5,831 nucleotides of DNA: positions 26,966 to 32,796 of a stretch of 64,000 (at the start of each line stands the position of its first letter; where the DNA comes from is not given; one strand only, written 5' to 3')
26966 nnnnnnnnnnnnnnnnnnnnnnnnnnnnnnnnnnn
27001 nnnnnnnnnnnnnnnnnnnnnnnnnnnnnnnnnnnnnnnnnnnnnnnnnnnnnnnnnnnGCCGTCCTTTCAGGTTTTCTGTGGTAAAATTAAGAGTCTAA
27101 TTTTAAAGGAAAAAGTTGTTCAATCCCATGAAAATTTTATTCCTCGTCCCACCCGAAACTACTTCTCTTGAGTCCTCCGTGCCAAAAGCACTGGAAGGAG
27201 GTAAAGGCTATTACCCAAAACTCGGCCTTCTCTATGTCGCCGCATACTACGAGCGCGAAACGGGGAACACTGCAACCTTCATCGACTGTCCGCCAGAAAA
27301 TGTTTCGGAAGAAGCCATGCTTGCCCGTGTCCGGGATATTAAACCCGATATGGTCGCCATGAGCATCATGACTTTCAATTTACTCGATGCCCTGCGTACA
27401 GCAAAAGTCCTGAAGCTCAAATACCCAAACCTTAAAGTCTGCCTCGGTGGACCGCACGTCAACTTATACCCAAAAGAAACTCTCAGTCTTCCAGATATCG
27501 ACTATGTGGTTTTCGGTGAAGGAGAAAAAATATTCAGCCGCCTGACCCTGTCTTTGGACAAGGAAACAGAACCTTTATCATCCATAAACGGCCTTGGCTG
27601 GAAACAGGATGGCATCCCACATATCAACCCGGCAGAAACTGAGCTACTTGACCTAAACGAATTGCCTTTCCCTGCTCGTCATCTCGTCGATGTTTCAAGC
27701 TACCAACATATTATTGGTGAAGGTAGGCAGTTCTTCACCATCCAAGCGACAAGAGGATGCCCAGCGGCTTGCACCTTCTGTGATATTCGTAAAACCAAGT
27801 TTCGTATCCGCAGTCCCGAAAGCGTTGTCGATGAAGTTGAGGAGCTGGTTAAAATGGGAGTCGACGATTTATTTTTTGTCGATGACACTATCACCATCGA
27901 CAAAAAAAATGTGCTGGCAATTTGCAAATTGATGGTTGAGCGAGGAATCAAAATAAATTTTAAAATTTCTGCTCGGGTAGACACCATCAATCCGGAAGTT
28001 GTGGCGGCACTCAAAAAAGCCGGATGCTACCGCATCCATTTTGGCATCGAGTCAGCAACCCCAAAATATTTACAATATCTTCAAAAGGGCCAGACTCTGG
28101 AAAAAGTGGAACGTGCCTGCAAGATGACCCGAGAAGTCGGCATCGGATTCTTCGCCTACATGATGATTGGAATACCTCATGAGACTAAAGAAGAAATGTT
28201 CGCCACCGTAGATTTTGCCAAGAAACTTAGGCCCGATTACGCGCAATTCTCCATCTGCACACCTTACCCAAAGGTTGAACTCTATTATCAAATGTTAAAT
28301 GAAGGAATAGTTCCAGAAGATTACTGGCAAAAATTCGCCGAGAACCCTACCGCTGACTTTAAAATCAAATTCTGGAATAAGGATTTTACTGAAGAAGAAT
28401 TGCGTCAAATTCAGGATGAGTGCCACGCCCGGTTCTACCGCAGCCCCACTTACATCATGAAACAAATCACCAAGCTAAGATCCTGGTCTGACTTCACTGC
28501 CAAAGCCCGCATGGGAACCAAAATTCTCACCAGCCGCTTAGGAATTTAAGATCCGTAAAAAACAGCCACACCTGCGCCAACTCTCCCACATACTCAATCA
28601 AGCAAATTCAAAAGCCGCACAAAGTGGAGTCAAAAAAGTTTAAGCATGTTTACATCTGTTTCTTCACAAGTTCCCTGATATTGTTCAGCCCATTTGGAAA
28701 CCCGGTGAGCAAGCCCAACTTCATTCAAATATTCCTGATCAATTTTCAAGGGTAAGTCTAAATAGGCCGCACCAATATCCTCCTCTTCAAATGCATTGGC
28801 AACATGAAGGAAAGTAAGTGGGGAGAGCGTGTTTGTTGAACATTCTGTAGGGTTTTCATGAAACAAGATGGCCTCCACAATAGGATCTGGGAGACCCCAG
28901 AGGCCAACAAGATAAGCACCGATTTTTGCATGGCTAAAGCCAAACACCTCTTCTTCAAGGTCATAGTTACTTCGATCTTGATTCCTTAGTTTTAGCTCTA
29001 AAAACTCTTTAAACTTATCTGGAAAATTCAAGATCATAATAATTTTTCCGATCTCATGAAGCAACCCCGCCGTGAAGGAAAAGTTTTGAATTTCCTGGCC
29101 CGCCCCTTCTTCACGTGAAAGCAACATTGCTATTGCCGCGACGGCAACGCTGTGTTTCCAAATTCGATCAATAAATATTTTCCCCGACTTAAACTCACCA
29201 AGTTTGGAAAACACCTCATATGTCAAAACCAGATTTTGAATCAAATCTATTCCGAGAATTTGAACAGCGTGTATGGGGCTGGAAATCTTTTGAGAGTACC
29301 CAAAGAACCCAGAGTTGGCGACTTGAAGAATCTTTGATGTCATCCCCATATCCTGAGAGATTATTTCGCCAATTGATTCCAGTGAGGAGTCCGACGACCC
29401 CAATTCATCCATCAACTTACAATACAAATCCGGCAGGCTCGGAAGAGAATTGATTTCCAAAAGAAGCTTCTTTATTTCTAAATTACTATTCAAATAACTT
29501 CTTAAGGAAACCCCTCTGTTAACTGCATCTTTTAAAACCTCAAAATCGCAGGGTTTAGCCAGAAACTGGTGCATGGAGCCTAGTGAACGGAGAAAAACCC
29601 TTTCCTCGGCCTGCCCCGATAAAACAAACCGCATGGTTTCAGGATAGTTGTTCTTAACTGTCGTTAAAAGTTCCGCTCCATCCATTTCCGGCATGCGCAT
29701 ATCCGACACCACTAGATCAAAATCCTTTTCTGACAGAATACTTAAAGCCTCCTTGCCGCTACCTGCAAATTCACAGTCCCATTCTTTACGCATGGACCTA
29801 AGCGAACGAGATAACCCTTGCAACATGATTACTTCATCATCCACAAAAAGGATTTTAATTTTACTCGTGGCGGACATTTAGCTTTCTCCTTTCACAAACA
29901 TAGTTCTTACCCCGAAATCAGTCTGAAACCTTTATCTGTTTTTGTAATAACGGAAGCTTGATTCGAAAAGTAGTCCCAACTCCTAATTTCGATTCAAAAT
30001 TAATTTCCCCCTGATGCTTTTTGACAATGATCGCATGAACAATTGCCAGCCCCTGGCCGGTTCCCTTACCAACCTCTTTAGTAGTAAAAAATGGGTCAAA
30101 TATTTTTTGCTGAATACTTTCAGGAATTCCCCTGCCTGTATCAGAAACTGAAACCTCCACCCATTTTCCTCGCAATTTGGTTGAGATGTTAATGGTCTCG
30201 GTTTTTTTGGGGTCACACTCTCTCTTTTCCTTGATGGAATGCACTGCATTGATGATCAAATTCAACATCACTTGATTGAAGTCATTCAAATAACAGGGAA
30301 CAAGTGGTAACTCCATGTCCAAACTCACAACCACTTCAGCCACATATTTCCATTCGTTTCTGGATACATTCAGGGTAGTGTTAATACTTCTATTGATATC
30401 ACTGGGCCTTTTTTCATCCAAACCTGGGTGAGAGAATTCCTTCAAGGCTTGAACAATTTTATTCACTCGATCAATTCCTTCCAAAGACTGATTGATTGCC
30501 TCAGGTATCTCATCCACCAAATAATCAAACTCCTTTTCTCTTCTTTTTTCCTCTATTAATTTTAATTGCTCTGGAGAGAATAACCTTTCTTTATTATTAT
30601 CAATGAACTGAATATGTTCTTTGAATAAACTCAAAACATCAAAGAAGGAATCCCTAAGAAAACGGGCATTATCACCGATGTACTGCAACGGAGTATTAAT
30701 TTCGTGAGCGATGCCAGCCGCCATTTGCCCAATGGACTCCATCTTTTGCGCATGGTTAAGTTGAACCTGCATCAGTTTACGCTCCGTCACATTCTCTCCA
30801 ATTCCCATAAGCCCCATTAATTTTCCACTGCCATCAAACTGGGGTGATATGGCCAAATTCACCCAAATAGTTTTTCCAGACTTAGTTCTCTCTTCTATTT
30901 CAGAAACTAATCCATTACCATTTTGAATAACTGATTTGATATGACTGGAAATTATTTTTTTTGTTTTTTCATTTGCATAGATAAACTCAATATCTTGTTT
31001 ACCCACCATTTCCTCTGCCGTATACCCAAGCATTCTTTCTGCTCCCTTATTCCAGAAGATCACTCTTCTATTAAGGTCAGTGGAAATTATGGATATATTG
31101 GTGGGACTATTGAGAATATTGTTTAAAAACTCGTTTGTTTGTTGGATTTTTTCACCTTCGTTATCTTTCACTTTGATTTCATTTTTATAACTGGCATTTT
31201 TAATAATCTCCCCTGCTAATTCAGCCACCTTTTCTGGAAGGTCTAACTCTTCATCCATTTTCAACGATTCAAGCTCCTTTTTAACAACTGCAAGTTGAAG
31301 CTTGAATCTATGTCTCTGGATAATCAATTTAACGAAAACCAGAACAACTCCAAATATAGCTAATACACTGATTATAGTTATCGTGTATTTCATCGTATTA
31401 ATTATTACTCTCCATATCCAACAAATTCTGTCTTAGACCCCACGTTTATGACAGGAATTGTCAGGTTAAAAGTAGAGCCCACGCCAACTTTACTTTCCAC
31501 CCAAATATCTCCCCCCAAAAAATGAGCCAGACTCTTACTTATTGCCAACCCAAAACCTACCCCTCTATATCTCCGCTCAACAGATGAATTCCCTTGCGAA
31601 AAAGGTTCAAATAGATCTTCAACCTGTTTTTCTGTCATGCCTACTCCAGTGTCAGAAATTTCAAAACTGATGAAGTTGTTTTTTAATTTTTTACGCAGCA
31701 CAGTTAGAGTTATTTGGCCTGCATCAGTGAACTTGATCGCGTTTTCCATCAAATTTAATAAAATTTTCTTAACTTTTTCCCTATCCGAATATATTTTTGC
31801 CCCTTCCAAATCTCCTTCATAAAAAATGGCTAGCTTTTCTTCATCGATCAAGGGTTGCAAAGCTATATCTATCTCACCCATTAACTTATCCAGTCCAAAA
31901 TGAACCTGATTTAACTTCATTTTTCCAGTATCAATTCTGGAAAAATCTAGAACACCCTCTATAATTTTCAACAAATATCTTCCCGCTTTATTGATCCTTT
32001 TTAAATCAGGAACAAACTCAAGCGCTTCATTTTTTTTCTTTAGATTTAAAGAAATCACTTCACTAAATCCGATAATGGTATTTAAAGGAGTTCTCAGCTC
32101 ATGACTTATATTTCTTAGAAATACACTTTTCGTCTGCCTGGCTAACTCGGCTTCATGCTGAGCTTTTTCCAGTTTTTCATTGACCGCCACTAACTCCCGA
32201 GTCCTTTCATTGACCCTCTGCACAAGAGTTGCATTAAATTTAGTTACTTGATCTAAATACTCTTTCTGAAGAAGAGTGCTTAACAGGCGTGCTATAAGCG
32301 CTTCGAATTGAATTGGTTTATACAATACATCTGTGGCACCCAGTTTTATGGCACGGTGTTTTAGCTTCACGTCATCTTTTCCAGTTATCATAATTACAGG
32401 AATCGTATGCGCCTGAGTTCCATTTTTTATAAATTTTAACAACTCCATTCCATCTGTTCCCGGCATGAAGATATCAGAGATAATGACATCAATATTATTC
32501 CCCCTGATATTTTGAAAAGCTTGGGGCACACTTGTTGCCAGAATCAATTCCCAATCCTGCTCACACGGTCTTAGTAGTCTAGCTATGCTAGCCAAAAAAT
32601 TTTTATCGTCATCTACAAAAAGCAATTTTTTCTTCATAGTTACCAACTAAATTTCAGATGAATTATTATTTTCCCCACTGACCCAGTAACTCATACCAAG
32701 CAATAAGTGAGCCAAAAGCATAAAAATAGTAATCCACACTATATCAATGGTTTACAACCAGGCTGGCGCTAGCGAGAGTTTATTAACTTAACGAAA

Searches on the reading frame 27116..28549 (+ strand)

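Call 54: search_protein_families(library=pfam, proteins=[window:27116-28549:+], max_evalue=0.00001)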
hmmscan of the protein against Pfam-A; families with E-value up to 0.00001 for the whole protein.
window:27116-28549:+ (477 aa): 2 families
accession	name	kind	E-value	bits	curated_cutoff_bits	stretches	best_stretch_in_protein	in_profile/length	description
PF04055.27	Radical_SAM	-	3.8e-30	105.7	29.5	1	210-368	2-166/166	Radical SAM superfamily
PF02310.24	B12-binding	-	3e-23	82.4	32.1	1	30-143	9-120/121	B12 binding domain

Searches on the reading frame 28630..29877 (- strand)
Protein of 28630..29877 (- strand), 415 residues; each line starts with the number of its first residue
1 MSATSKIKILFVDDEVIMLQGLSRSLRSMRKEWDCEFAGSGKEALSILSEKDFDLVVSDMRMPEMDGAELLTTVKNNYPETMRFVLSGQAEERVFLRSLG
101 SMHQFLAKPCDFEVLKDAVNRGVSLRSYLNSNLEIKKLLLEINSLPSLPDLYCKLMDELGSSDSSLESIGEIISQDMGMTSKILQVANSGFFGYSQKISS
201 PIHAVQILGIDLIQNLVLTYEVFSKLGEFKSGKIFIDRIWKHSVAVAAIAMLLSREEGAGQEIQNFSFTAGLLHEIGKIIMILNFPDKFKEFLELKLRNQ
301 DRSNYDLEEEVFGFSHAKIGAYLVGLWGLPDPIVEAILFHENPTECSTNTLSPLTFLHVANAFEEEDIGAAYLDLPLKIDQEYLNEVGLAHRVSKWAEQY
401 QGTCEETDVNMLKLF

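Call 54: search_protein_families(library=pfam, proteins=[window:28630-29877:-], max_evalue=0.00001)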
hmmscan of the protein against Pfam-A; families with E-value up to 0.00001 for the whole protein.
window:28630-29877:- (415 aa): 3 families
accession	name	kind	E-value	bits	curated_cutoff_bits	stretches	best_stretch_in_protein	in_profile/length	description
PF08668.18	HDOD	-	1e-51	175.7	22.9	1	145-343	1-196/196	HDOD domain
PF00072.30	Response_reg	-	1.1e-20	74.3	30.2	1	9-119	1-110/111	Response regulator receiver domain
PF01966.28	HD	-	7.3e-07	29.9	22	1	240-345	2-90/116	HD domain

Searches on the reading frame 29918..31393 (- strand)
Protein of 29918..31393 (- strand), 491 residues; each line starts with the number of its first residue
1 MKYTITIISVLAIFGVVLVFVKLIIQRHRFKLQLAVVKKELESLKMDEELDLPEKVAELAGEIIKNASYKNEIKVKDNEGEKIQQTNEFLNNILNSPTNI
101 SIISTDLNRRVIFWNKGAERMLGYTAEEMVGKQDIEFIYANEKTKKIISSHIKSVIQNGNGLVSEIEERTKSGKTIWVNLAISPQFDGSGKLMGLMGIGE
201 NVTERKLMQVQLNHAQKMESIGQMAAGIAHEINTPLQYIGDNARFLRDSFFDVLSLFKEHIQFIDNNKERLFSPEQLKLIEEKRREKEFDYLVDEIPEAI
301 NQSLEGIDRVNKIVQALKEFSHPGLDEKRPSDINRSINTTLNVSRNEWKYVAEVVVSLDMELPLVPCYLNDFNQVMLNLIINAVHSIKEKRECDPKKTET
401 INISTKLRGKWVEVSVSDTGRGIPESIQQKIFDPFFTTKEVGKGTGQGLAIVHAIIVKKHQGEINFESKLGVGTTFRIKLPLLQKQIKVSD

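Call 54: search_protein_families(library=pfam, proteins=[window:29918-31393:-], max_evalue=0.00001)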
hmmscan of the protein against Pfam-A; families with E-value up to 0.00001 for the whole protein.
window:29918-31393:- (491 aa): 6 families
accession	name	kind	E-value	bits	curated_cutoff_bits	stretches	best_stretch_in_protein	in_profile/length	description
PF02518.31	HATPase_c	-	3.6e-25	89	26.4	1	371-482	5-109/111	Histidine kinase-, DNA gyrase B-, and HSP90-like ATPase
PF13426.13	PAS_9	-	1.5e-16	61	27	1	102-204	4-103/103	PAS domain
PF00989.32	PAS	-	2.4e-11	44.1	22.6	1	89-200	2-111/113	PAS fold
PF08448.16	PAS_4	-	6.8e-11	42.8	23.1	1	101-206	7-109/110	PAS fold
PF08447.18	PAS_3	-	8e-10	39.3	25.6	1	111-198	1-88/89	PAS fold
PF00512.31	HisKA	-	5.4e-06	26.8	26.9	0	222-265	3-44/66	His Kinase A (phospho-acceptor) domain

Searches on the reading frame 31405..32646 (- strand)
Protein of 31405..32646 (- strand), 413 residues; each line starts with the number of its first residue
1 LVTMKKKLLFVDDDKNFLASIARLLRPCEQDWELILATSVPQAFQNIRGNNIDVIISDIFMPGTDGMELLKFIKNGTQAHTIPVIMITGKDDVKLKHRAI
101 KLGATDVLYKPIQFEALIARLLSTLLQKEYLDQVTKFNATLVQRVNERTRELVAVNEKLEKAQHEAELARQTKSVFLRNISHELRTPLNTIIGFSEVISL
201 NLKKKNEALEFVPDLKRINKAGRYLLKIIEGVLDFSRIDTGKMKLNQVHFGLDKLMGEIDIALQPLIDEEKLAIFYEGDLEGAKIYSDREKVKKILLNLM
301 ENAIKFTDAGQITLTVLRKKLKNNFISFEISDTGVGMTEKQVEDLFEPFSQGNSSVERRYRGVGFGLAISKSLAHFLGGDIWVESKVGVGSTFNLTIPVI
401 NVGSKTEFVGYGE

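Call 54: search_protein_families(library=pfam, proteins=[window:31405-32646:-], max_evalue=0.00001)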
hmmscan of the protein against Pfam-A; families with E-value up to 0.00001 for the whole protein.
window:31405-32646:- (413 aa): 3 families
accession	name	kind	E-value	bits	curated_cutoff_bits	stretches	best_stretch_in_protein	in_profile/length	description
PF02518.31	HATPase_c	-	1.5e-26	93.4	26.4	1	288-399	2-109/111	Histidine kinase-, DNA gyrase B-, and HSP90-like ATPase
PF00072.30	Response_reg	-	3.1e-23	82.5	30.2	1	9-121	2-110/111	Response regulator receiver domain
PF00512.31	HisKA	-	4.7e-16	59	26.9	1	173-241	2-66/66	His Kinase A (phospho-acceptor) domain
